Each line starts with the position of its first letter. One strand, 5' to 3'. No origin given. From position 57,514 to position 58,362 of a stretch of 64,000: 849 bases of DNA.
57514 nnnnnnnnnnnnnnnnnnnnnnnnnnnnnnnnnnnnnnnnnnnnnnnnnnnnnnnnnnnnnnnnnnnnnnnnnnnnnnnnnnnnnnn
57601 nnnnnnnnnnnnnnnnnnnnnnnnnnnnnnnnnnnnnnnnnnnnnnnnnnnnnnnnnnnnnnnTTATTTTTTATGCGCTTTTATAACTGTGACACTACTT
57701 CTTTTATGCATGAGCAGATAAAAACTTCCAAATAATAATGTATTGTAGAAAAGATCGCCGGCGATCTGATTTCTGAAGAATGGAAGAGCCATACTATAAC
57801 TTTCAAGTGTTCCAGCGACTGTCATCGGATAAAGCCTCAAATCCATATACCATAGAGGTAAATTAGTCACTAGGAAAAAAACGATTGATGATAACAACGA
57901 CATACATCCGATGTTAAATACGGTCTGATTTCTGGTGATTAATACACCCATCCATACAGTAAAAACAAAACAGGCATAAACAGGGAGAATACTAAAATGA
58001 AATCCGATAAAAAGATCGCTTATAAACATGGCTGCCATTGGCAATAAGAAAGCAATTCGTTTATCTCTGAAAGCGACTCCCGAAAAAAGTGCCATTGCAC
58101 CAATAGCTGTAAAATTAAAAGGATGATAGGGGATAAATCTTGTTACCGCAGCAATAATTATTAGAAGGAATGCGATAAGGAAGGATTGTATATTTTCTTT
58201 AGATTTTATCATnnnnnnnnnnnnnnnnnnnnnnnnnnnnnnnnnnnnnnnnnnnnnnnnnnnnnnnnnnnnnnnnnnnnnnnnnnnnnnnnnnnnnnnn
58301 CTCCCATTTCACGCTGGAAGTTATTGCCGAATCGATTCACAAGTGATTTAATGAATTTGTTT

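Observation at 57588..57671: Three tandem hairpins with an invariant CCGUAA loop and different but complementary stems, the last one acting as a bidirectional terminator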

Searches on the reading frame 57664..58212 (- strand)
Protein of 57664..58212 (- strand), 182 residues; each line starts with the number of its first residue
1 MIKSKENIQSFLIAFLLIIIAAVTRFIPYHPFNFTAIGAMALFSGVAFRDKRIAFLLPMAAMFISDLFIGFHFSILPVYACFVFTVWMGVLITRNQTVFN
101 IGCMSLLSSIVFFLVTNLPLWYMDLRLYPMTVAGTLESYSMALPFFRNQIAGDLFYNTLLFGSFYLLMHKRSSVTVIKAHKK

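Call 10: search_protein_families(library=pfam, proteins=[window:57664-58212:-])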
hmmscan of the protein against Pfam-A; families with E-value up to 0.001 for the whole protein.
window:57664-58212:- (182 aa): 1 family
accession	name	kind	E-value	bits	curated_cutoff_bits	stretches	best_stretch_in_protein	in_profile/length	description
PF20221.3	DUF6580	-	2.1e-50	171.5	27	1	8-170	4-158/162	Family of unknown function (DUF6580)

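Call 13: find_encoding_contigs(protein=window:57664-58212:-, flank=10000, max_places=10)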
Protein window:57664-58212:- (182 aa): 23 contigs read that carry it; 10 places shown.
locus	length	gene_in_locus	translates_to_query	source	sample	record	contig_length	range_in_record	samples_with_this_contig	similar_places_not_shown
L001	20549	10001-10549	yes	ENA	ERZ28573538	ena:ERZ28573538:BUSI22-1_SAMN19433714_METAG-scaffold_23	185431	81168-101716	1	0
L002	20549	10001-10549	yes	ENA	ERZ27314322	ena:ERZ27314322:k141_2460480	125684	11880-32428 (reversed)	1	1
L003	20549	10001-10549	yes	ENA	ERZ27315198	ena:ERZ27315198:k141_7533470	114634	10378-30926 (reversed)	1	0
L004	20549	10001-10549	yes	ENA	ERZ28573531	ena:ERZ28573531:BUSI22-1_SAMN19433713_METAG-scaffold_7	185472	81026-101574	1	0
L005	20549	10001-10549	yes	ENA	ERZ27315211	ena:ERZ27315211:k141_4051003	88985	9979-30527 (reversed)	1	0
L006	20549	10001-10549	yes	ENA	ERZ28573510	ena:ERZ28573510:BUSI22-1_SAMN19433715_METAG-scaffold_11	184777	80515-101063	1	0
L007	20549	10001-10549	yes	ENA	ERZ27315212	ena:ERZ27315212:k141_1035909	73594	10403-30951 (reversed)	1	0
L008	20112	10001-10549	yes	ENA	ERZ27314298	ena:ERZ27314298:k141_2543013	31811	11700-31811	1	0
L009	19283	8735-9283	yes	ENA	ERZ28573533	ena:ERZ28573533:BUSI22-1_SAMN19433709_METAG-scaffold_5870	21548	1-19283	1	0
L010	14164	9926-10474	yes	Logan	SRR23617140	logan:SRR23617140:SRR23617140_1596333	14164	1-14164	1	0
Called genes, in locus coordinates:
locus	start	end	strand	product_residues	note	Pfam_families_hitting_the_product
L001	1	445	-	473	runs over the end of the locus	PF01476:LysM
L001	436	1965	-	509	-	PF00117:GATase, PF07722:Peptidase_C26, PF02540:NAD_synthase (weak), PF03054:tRNA_Me_trans (faint), PF00958:GMP_synt_C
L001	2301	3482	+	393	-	PF04185:Phosphoesterase, PF18962:Por_Secre_tail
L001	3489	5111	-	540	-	PF10079:Rossmann-like_BshC, PF24850:CC_BshC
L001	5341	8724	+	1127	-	PF00041:fn3 (faint), PF23759:GBD_T9SS_assoc (weak)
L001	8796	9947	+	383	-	-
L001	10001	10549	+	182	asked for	PF20221:DUF6580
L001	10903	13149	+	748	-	PF00801:PKD, PF18911:PKD_4, PF18962:Por_Secre_tail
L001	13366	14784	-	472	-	PF02878:PGM_PMM_I, PF02879:PGM_PMM_II, PF02880:PGM_PMM_III, PF00408:PGM_PMM_IV (weak)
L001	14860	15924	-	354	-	PF02618:YceG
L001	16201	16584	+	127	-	PF23198:PDE8A_N (weak), PF00072:Response_reg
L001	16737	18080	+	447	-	-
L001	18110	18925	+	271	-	PF12849:PBP_like_2, PF01547:SBP_bac_1 (weak), PF13531:SBP_bac_11, PF12727:PBP_like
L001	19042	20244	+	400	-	PF00528:BPD_transp_1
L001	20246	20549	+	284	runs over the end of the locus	PF00528:BPD_transp_1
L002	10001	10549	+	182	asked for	PF20221:DUF6580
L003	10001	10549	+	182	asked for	PF20221:DUF6580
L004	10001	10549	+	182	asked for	PF20221:DUF6580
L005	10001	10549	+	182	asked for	PF20221:DUF6580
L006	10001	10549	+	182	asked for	PF20221:DUF6580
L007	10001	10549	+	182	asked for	PF20221:DUF6580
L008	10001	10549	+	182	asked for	PF20221:DUF6580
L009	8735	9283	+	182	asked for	PF20221:DUF6580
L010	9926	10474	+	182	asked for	PF20221:DUF6580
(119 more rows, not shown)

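Call 15: find_homologous_proteins(query=window:57664-58212:-)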
Query window:57664-58212:- (182 aa): 747 proteins with E <= 0.001 among 901 candidates; the best 120 are listed.
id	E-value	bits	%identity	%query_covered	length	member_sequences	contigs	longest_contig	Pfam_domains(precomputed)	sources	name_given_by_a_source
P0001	1.5e-111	388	99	100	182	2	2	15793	PF20221.4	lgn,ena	-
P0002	2.1e-72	261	70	91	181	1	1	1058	PF20221.4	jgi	jgi:hypothetical protein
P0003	6.2e-70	253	68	95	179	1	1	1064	PF20221.4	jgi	jgi:hypothetical protein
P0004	8.2e-68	246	66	91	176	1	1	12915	PF20221.4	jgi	-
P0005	8.7e-68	246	63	95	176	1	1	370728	PF20221.4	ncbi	-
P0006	1.3e-67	245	63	98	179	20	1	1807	PF20221.4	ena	-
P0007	1.4e-67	245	61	99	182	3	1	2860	PF20221.4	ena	-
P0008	4.0e-67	243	65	91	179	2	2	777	PF20221.4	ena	-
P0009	1.3e-66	242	61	98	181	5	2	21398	PF20221.4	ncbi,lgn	-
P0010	1.5e-66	242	61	98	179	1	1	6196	PF20221.4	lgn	-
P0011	2.2e-66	241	64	94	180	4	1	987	PF20221.4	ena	-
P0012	3.5e-66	240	59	98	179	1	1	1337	PF20221.4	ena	-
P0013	4.3e-66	240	65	94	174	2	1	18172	PF20221.4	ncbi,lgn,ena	-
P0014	1.4e-65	238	62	97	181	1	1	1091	PF20221.4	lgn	-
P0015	2.2e-65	238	61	86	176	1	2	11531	PF20221.4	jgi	jgi:hypothetical protein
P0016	3.3e-65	237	68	87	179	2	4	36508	PF20221.4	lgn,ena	-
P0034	2.8e-62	228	65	91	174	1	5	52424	PF20221.4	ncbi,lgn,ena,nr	ncbi:MAG: hypothetical protein KA285_00600 [Bacteroidia bacterium]|nr:hypothetical protein [Bacteroi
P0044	1.3e-60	222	58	98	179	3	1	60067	PF20221.4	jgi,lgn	-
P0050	2.2e-59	218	63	90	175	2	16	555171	PF20221.4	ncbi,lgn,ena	ncbi:MAG: DUF6580 family putative transport protein [Bacteroidia bacterium]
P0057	1.2e-57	213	60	88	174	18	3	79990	PF20221.4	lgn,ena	-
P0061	2.6e-57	212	57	96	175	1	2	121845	PF20221.4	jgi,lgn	-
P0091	2.0e-53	199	59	88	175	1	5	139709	PF20221.4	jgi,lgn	jgi:hypothetical protein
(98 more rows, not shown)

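Call 20: find_related_loci(query=A2, collection=genome_contigs, flank=10000)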
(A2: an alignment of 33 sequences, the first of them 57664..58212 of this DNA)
Query A2 (182 aa) in genome_contigs; peptide patterns used: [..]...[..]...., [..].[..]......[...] (x = any residue, [..] = any of these).
163 stretches matched a pattern; 103 encode a relative of the query (tblastn E <= 1e-3); the best 80 are kept; 80 distinct loci.
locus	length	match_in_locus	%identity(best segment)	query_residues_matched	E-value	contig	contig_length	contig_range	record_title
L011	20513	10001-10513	63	1-172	1e-72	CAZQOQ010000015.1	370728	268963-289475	MAG TPA_asm: uncultured Flavobacteriales bacterium isolate binchicken_co200_93 genome assembly, contig: k141_1209337, wh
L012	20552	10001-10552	58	1-182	2e-69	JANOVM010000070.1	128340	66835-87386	MAG: Bacteroidota bacterium isolate VAR_35_metabat_627 VAR_35_k141_5222081, whole genome shotgun sequence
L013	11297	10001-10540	62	1-180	3e-68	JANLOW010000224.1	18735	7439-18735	MAG: Bacteroidota bacterium isolate OTE_38_metabat_521 OTE_38_k141_1826509, whole genome shotgun sequence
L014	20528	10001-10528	62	10-182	4e-68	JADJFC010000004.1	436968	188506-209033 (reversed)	MAG: Bacteroidetes bacterium isolate Bjer_18-Q3-R1-45_BATAC.43 tig00003837-10-4380340, whole genome shotgun sequence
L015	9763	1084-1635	56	1-182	4e-67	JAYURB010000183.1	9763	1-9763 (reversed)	MAG: Bacteroidota bacterium isolate GL115_UP_metabinner_3 GL115_UP_metabinner_3_182, whole genome shotgun sequence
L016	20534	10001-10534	61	3-181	4e-67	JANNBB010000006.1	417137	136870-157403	MAG: Bacteroidota bacterium isolate OTE_78_metabat_381 OTE_78_k141_3226511, whole genome shotgun sequence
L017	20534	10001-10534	59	1-178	3e-66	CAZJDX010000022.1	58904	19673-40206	MAG TPA_asm: uncultured Flavobacteriales bacterium isolate SRP239054_co1_88 genome assembly, contig: NODE_273_length_589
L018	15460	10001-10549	63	4-182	2e-66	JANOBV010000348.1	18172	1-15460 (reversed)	MAG: Bacteroidota bacterium isolate VAR_18_concoct_168_sub VAR_18_k141_2177561, whole genome shotgun sequence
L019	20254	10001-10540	61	1-180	3e-66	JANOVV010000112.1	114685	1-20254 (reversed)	MAG: Bacteroidota bacterium isolate VAR_35_metabat_555 VAR_35_k141_4812843, whole genome shotgun sequence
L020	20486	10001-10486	63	9-171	2e-65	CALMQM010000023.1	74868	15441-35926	MAG TPA_asm: uncultured Bacteroidetes bacterium isolate SRR1772177_bin.147_CONCOCT_v1.1_MAG genome assembly, contig: ERZ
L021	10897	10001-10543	57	2-182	2e-64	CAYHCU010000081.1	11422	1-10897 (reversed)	MAG TPA_asm: uncultured Flavobacteriales bacterium isolate ERP119702_co1_67 genome assembly, contig: NODE_7354_length_11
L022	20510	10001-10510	58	1-171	7e-64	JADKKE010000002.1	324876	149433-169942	MAG: Bacteroidetes bacterium isolate Vibo_18-Q3-R45-57_MAXAC.083 tig00004163-10-3243870, whole genome shotgun sequence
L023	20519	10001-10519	61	3-174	1e-63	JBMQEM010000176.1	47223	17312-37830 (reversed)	MAG: Bacteroidota bacterium isolate LOS_Bin005 NODE_640_length_47223_cov_8.482064, whole genome shotgun sequence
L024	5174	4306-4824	60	3-178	2e-62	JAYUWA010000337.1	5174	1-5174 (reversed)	MAG: Bacteroidota bacterium isolate GL124_UP_concoct_234 GL124_UP_concoct_234_336, whole genome shotgun sequence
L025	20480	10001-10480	61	12-172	3e-61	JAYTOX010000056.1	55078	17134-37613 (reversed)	MAG: Bacteroidota bacterium isolate GFS_4286 GFS_4286_55, whole genome shotgun sequence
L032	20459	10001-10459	56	17-170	3e-57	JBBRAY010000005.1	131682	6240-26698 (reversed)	MAG: Bacteroidia bacterium isolate Co_metawrap_2317 Cmw_2317_k141_362132_length_131682_cov_10.2433, whole genome shotgun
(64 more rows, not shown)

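Call 43: search_protein_families(library=ncbifam, proteins=[window:57664-58212:-], max_evalue=0.01)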
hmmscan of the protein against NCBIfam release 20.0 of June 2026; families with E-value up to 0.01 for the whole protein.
window:57664-58212:- (182 aa): 0 families

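Call 51: find_encoding_contigs(protein=P0004, flank=1500, max_places=2)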
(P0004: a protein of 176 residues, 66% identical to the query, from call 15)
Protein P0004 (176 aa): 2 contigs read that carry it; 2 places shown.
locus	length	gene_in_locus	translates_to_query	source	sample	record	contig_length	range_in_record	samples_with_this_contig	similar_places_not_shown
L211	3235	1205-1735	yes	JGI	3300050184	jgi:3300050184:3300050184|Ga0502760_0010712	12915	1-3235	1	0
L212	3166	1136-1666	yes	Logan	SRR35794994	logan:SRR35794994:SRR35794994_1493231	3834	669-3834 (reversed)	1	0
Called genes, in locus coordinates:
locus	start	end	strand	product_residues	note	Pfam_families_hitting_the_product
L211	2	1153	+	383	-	?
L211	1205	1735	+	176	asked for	PF20221:DUF6580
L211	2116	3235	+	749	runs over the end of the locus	PF00801:PKD (weak), PF18911:PKD_4, PF18962:Por_Secre_tail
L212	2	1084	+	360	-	?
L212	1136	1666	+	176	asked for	PF20221:DUF6580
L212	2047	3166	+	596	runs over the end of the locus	?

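Call 52: find_encoding_contigs(protein=P0016, flank=1500, max_places=2)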
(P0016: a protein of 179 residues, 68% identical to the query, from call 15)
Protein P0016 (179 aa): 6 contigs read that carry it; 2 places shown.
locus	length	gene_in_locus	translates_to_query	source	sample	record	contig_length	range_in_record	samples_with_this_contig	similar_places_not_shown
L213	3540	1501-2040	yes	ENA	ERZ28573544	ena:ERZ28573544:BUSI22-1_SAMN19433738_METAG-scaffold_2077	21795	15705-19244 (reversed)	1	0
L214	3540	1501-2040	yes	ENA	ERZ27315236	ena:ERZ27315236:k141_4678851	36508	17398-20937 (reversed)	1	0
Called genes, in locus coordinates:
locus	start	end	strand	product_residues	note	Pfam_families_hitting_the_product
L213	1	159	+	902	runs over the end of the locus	?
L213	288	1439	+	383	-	-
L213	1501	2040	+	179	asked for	PF20221:DUF6580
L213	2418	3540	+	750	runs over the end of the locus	PF00801:PKD, PF18911:PKD_4, PF18962:Por_Secre_tail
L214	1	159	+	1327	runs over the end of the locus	PF23759:GBD_T9SS_assoc (weak)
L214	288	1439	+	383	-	-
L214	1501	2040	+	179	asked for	PF20221:DUF6580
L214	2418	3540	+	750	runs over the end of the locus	PF00801:PKD, PF18911:PKD_4, PF18962:Por_Secre_tail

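Call 53: find_encoding_contigs(protein=P0034, flank=1500, max_places=2)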
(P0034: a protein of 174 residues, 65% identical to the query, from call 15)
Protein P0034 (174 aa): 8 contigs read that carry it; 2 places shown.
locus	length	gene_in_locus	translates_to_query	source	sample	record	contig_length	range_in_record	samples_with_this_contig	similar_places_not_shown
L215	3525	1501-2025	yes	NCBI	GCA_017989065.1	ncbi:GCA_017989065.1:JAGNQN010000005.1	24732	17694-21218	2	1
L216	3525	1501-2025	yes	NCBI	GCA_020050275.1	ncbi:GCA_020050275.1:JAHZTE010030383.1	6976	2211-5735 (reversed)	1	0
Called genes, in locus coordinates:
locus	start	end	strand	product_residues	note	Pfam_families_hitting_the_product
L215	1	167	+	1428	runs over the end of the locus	PF18962:Por_Secre_tail (weak)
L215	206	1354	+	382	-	-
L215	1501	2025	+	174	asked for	PF20221:DUF6580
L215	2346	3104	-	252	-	PF01987:AIM24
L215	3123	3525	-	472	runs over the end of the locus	PF02878:PGM_PMM_I, PF02879:PGM_PMM_II, PF02880:PGM_PMM_III, PF00408:PGM_PMM_IV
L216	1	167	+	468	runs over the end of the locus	?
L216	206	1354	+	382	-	-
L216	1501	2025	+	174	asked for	PF20221:DUF6580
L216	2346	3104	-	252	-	PF01987:AIM24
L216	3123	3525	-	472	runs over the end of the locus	PF02878:PGM_PMM_I, PF02879:PGM_PMM_II, PF02880:PGM_PMM_III, PF00408:PGM_PMM_IV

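Call 54: find_encoding_contigs(protein=P0044, flank=1500, max_places=2)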
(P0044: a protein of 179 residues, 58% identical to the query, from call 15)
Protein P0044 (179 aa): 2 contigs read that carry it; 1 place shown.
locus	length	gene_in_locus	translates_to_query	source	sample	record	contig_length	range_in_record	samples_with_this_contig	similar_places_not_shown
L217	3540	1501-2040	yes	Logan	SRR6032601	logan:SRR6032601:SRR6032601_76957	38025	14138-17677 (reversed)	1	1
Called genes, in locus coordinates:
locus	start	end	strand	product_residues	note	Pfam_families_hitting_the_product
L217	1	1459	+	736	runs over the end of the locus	PF07715:Plug, PF00593:TonB_dep_Rec_b-barrel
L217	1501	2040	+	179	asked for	PF20221:DUF6580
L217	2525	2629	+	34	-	-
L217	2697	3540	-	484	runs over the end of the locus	PF02878:PGM_PMM_I, PF02879:PGM_PMM_II, PF02880:PGM_PMM_III, PF00408:PGM_PMM_IV (weak)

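Call 60: find_encoding_contigs(protein=P0050, flank=1500, max_places=2)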
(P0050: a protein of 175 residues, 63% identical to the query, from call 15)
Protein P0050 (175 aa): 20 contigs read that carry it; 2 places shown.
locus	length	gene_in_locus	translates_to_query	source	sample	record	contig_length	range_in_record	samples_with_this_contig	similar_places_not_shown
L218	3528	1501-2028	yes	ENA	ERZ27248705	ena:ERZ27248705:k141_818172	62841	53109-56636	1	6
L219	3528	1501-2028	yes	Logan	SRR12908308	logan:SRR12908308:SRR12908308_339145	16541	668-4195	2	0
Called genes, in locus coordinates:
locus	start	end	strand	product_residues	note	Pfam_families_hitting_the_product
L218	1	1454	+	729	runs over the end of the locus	PF07715:Plug, PF00593:TonB_dep_Rec_b-barrel, PF14905:OMP_b-brl_3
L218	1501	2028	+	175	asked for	PF20221:DUF6580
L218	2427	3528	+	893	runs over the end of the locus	PF00801:PKD (weak), PF18911:PKD_4, PF18962:Por_Secre_tail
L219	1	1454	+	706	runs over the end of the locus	?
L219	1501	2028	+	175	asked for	PF20221:DUF6580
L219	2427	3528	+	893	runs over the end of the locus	PF00801:PKD (weak), PF18911:PKD_4, PF18962:Por_Secre_tail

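Call 61: find_encoding_contigs(protein=P0057, flank=1500, max_places=2)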
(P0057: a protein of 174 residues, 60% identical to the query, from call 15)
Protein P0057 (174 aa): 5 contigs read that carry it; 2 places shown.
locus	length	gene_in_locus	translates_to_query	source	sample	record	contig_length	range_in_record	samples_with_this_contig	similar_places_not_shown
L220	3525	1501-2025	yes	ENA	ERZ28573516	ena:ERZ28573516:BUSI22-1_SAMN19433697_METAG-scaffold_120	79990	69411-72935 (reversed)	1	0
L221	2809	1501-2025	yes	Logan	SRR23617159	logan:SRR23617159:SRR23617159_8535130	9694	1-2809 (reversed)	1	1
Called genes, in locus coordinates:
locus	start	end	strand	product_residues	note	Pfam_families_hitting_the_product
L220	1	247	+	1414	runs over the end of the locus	PF18962:Por_Secre_tail (weak)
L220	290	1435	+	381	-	PF04339:FemAB_like (weak)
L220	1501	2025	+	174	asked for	PF20221:DUF6580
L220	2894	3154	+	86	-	PF18962:Por_Secre_tail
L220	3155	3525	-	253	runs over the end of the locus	PF01987:AIM24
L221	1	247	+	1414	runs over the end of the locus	PF18962:Por_Secre_tail (weak)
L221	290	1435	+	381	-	PF04339:FemAB_like (weak)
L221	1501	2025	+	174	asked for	PF20221:DUF6580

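Call 62: find_encoding_contigs(protein=P0061, flank=1500, max_places=2)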
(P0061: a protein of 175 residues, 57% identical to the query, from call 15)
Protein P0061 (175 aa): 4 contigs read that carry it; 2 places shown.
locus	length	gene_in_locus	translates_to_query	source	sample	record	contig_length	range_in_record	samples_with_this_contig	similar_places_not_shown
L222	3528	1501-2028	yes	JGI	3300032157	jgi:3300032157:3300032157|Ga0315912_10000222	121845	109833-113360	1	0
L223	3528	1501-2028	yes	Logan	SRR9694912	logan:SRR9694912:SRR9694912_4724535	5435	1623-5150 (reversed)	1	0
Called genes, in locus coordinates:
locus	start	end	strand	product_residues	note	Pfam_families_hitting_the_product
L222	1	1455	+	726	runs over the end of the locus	PF07715:Plug, PF00593:TonB_dep_Rec_b-barrel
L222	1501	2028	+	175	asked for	PF20221:DUF6580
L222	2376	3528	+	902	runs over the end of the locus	PF16820:PKD_3 (faint), PF00801:PKD (weak), PF18911:PKD_4 (weak), PF18962:Por_Secre_tail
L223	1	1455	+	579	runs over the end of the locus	?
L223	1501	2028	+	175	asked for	PF20221:DUF6580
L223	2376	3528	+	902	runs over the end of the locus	PF16820:PKD_3 (faint), PF00801:PKD (weak), PF18911:PKD_4 (weak), PF18962:Por_Secre_tail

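Call 63: find_encoding_contigs(protein=P0091, flank=1500, max_places=2)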
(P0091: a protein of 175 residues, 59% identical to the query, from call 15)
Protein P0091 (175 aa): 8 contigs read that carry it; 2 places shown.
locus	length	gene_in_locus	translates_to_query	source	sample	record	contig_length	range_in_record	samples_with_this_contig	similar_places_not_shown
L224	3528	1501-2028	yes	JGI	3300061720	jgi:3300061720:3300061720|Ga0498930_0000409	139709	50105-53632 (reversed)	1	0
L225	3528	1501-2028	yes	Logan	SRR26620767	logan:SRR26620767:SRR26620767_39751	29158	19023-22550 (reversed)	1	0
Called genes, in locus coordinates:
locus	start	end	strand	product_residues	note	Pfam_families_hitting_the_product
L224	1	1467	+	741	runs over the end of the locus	PF07715:Plug, PF00593:TonB_dep_Rec_b-barrel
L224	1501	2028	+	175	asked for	PF20221:DUF6580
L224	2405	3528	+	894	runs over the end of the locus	PF00801:PKD, PF18911:PKD_4, PF18962:Por_Secre_tail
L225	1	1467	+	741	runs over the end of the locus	PF07715:Plug, PF00593:TonB_dep_Rec_b-barrel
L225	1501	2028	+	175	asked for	PF20221:DUF6580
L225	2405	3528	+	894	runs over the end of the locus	PF00801:PKD, PF18911:PKD_4, PF18962:Por_Secre_tail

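Call 87: search_protein_families(library=pfam, proteins=[L209:961-1851:-, L200:1141-1719:+, L200:2641-3345:+, L032:11201-12901:+], max_evalue=0.0001)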
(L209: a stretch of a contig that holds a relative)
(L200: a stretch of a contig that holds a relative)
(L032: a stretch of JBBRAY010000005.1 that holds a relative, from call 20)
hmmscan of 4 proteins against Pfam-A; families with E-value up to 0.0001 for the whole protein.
L209:961-1851:- (296 aa): 1 family
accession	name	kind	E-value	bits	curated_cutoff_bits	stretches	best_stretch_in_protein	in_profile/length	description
PF01039.27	Carboxyl_trans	-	2.2e-21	76.5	22.3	1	109-258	27-181/493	Carboxyl transferase domain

L200:1141-1719:+ (192 aa): 0 families

L200:2641-3345:+ (235 aa): 1 family
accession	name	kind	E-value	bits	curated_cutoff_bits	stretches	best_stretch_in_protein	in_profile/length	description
PF00575.29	S1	-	2.7e-22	79.4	22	2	128-194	5-74/74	S1 RNA binding domain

L032:11201-12901:+ (566 aa): 3 families
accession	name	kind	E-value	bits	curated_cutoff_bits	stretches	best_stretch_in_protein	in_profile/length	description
PF18962.6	Por_Secre_tail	-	4.4e-15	56.2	27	1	488-559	1-74/75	Secretion system C-terminal sorting domain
PF18911.6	PKD_4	-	4.7e-07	30.2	27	0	238-318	1-83/85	PKD domain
PF00801.26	PKD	-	1.3e-06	28.8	23.5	0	262-311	25-73/80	PKD domain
